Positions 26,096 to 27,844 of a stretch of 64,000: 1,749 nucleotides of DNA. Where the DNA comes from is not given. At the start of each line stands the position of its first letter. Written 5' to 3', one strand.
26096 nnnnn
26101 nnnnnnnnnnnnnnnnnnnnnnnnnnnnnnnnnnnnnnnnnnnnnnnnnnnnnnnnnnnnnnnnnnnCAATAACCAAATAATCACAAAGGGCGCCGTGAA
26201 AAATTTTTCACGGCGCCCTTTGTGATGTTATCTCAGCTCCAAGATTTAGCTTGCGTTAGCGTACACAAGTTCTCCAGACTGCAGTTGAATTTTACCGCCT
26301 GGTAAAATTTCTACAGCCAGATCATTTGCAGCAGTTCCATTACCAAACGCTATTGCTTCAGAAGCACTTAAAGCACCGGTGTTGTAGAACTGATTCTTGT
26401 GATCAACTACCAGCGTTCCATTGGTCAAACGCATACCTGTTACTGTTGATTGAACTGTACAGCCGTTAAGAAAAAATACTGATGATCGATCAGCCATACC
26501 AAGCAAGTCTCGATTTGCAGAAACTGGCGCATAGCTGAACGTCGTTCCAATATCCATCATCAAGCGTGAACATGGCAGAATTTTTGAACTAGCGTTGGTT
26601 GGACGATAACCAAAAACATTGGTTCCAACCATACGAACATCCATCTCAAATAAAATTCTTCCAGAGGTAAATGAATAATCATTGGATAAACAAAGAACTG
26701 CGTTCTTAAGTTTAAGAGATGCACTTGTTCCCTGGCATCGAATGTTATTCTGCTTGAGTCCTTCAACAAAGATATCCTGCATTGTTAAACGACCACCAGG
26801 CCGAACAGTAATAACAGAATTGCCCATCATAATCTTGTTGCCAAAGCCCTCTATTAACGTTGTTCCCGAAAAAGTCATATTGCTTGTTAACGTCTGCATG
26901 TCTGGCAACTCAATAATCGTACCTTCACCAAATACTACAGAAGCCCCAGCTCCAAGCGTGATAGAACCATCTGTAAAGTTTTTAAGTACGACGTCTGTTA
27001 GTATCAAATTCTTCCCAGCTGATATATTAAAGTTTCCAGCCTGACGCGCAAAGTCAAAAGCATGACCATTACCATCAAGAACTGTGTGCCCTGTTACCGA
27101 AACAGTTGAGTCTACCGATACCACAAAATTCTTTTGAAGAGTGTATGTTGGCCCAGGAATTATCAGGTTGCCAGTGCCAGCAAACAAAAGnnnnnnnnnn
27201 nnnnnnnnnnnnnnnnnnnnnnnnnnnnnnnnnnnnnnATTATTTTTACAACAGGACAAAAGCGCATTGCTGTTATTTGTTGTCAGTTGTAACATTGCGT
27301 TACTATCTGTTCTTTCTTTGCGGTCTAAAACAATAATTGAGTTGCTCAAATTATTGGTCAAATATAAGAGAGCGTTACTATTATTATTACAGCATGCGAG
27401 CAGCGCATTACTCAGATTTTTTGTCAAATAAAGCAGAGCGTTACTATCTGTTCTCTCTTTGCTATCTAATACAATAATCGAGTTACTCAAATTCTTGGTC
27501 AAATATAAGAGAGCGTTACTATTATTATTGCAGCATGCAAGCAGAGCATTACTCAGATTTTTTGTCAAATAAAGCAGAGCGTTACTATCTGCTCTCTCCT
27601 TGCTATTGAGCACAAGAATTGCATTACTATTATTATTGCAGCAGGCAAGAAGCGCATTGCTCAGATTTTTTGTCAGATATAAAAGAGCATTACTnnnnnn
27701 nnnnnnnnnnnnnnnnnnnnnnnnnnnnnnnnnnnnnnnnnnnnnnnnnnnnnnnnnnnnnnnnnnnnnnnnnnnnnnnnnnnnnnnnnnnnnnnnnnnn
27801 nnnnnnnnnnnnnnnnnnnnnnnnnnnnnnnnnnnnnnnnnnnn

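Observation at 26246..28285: Distant eighth CTM gene fuses the module to a hendecad (11-residue) repeat array with recurring Cys-Cys pairs, encoded by near-identical 141-nt DNA repeats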

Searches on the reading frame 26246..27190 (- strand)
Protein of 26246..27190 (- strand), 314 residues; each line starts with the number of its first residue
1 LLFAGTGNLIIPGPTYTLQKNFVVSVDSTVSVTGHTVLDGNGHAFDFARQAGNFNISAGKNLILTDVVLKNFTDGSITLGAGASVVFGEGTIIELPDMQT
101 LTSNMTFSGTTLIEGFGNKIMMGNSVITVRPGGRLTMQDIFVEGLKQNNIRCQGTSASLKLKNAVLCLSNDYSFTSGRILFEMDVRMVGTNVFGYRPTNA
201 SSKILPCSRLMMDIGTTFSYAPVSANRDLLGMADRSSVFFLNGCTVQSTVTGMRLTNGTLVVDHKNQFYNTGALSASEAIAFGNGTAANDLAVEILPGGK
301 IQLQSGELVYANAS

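Call 35: search_protein_families(library=pfam, proteins=[window:26246-27190:-], max_evalue=10)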
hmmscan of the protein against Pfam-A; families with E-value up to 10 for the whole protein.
window:26246-27190:- (314 aa): 1 family
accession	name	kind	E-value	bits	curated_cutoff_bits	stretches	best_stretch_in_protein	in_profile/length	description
PF20585.4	Pectate_lyase_5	-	0.023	15.3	24.3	1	31-72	45-86/126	Putative pectate lyase-like adhesive domain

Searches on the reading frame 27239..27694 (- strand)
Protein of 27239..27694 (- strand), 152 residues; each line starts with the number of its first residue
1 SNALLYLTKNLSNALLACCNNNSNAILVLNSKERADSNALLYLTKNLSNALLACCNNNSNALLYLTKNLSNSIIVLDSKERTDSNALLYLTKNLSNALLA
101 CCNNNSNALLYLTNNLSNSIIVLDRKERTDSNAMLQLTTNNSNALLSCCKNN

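Call 49: predict_structure(alignment_id=A2)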
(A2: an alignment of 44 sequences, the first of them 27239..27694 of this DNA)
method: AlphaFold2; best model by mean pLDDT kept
length: 152 residues; sequences in the alignment: 44
mean_pLDDT: 61.6   pTM: 0.58
mean pLDDT of the five models: 61.6, 50.3, 47.9, 36.3, 25.6
residues with pLDDT >= 90: 0; 70-90: 25; 50-70: 116; < 50: 11
segments of 3 or more residues with pLDDT < 50: 78-80, 149-152
pLDDT, mean of each block of 10 residues (from residue 1): 71 70 70 62 65 63 64 59 62 59 59 58 54 59 56 34
secondary structure, 60 per line:
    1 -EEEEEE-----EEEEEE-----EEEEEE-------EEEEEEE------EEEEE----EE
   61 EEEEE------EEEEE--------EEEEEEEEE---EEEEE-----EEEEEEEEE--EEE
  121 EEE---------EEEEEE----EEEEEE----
elements in order: E2-7 E13-18 E24-29 E37-43 E50-54 E59-65 E72-76 E85-93 E97-101 E107-115 E118-123 E133-138 E143-148

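Call 51: fold_search(model_id=the predicted structure, library=pdb)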
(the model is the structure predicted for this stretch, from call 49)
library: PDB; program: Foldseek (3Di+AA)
matches with E <= 10: 70; with E <= 0.001: 0
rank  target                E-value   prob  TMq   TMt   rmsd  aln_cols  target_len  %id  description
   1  4kh3                  5.2e-01  0.25  0.39  0.16   7.4       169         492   15  Structure of a bacterial self-associating protein (released 2014-01-15)
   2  3p4g_C                5.8e-01  0.07  0.21  0.15  13.2       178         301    9  X-ray crystal structure of a hyperactive, Ca2+-dependent, beta-helical antifreeze protein from an Antarctic bacterium (released 2011-04-27)
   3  5ke1_B                1.1e+00  0.12  0.35  0.21  10.5       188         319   12  Structure of a C-terminal fragment of the IcsA/VirG passenger-domain (released 2017-03-15)
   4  5ke1_A                1.4e+00  0.11  0.36  0.21  10.2       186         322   12  Structure of a C-terminal fragment of the IcsA/VirG passenger-domain (released 2017-03-15)
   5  1vh4_A                1.7e+00  0.05  0.25  0.13  14.8       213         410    9  Crystal structure of a stabilizer of iron transporter (released 2003-12-30)
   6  8jlc_A                1.7e+00  0.03  0.18  0.07  11.4       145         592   10  Cryo-EM structure of SV2A in complex with BoNT/A2 Hc and levetiracetam (released 2024-05-01)
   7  3t9g_B                1.8e+00  0.06  0.28  0.24  10.6       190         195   10  The crystal structure of family 3 pectate lyase from Caldicellulosiruptor bescii (released 2012-05-09)
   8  4yzq_A                1.8e+00  0.04  0.23  0.21  10.7       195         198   10  C. bescii Family 3 pectate lyase double mutant K108A/Q111N in complex with trigalacturonic acid (released 2015-12-23)
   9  9i4f_A                1.8e+00  0.02  0.19  0.09  11.7       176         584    8  Blood Type B-converting alpha-1,3-galactosidase PpaGal from Pedobacter panaciterrae in its apo form (released 2025-03-12)
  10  3p4g_A                1.8e+00  0.02  0.15  0.10  15.6       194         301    9  X-ray crystal structure of a hyperactive, Ca2+-dependent, beta-helical antifreeze protein from an Antarctic bacterium (released 2011-04-27)
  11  5awg_F                2.1e+00  0.08  0.35  0.21  11.1       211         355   11  Crystal structure of Hg-bound SufB-SufC-SufD complex from Escherichia coli (released 2015-11-11)
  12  4yz0_A                2.1e+00  0.01  0.15  0.14  13.4       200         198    8  C. bescii Family 3 pectate lyase double mutant K108A/E39Q in complex with trigalacturonic acid (released 2015-12-23)
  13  9a7k_B                2.2e+00  0.04  0.24  0.12  16.1       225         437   12  Integrative model of SUFB-SUFD by crosslinking MS and deep learning (released 2024-09-18)
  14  5awf_B                2.4e+00  0.09  0.39  0.20   8.5       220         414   10  Crystal structure of SufB-SufC-SufD complex from Escherichia coli (released 2015-11-11)
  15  2zu0_A                2.6e+00  0.06  0.31  0.16  13.5       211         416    8  Crystal structure of SufC-SufD complex involved in the iron-sulfur cluster biosynthesis (released 2009-03-10)
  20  8enq_A                3.0e+00  0.05  0.20  0.25  14.8       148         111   10  E. coli CsgA fibril (218-pixel box size) (released 2023-10-04)
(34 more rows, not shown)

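Call 67: search_protein_representatives(alignment_id=A2)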
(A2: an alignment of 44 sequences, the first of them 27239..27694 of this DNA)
Query: 44 sequences, 152 profile positions. Proteins with E-value up to 0.001 (for the whole library): 189; up to 1e-10: 107; up to 1e-30: 46. The best 150 are listed.
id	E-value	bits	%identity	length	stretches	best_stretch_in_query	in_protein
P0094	1.0e-230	771.6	-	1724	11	3-138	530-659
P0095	8.9e-195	654.9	-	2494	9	17-139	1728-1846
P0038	2.4e-183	617.8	-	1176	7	8-137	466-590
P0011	6.4e-182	613.2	-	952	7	1-141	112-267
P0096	6.1e-127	434.7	-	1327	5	12-148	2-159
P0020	1.6e-122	420.3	-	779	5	27-136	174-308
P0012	1.3e-117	404.5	-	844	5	50-139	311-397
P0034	1.7e-112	387.8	-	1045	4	8-141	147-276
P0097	5.4e-105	363.4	-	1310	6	21-137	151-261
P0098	5.8e-86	301.7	-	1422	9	10-138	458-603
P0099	3.9e-78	276.3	-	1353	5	4-147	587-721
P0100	1.3e-77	274.5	-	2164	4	19-150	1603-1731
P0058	2.8e-69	247.5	-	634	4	1-138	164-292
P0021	5.8e-67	240.0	-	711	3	1-112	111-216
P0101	3.6e-66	237.4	-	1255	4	41-145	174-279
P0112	1.2e-31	125.3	-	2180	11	13-147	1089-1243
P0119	5.6e-27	110.2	-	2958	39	39-99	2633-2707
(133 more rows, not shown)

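Call 68: search_protein_families(library=pfam, proteins=[P0094, P0095, P0119, P0112], max_evalue=0.0001)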
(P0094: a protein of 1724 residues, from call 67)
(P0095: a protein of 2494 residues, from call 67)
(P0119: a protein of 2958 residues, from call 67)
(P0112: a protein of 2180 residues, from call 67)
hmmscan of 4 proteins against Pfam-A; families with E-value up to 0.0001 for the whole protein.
P0094 (1724 aa): 1 family
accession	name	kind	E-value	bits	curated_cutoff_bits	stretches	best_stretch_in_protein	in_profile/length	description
PF04662.18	Luteo_PO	-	5.5e-05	23.4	29.3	0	557-604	111-158/208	Luteovirus P0 protein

P0095 (2494 aa): 6 families
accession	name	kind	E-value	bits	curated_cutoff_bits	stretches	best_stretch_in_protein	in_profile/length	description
PF12894.13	ANAPC4_WD40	-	1.8e-10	41.3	22.9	0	301-386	6-89/91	Anaphase-promoting complex subunit 4 WD40 domain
PF23414.1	Beta-prop_EML_2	-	3.6e-10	40.1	90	0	301-451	10-147/266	Echinoderm microtubule-associated protein second beta-propeller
PF23389.1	Beta-prop_WDR19_1st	-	6.4e-08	32.4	27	1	247-365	3-114/325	WDR19 first beta-propeller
PF24817.1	WD40_WDHD1_1st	-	7.3e-08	32.4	109.9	1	146-349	83-282/291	WDHD1 first WD40 domain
PF24814.1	WD40_Prp19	-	7.4e-06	25.6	320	0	201-285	181-264/281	Prp19 WD40 domain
PF00400.38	WD40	-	9.7e-05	23.2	27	0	152-172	12-30/39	WD domain, G-beta repeat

P0119 (2958 aa): 0 families

P0112 (2180 aa): 6 families
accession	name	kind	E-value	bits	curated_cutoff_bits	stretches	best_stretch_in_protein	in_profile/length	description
PF25174.1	Beta-prop_THOC3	-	5.1e-29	101.6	305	2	325-628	3-271/272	THOC3 beta-propeller domain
PF00400.38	WD40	-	2.9e-24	84.9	27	0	367-396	7-35/39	WD domain, G-beta repeat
PF23414.1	Beta-prop_EML_2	-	1.1e-22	81.2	90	2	448-581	19-142/266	Echinoderm microtubule-associated protein second beta-propeller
PF12894.13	ANAPC4_WD40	-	1e-21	77.4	22.9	0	350-396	16-62/91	Anaphase-promoting complex subunit 4 WD40 domain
PF24807.1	WD40_CDC20-Fz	-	1.7e-15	57.6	200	1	299-487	27-197/292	CDC20/Fizzy WD40 domain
PF07676.18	PD40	-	4.2e-06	27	20.9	0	568-594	13-36/38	WD40-like Beta Propeller Repeat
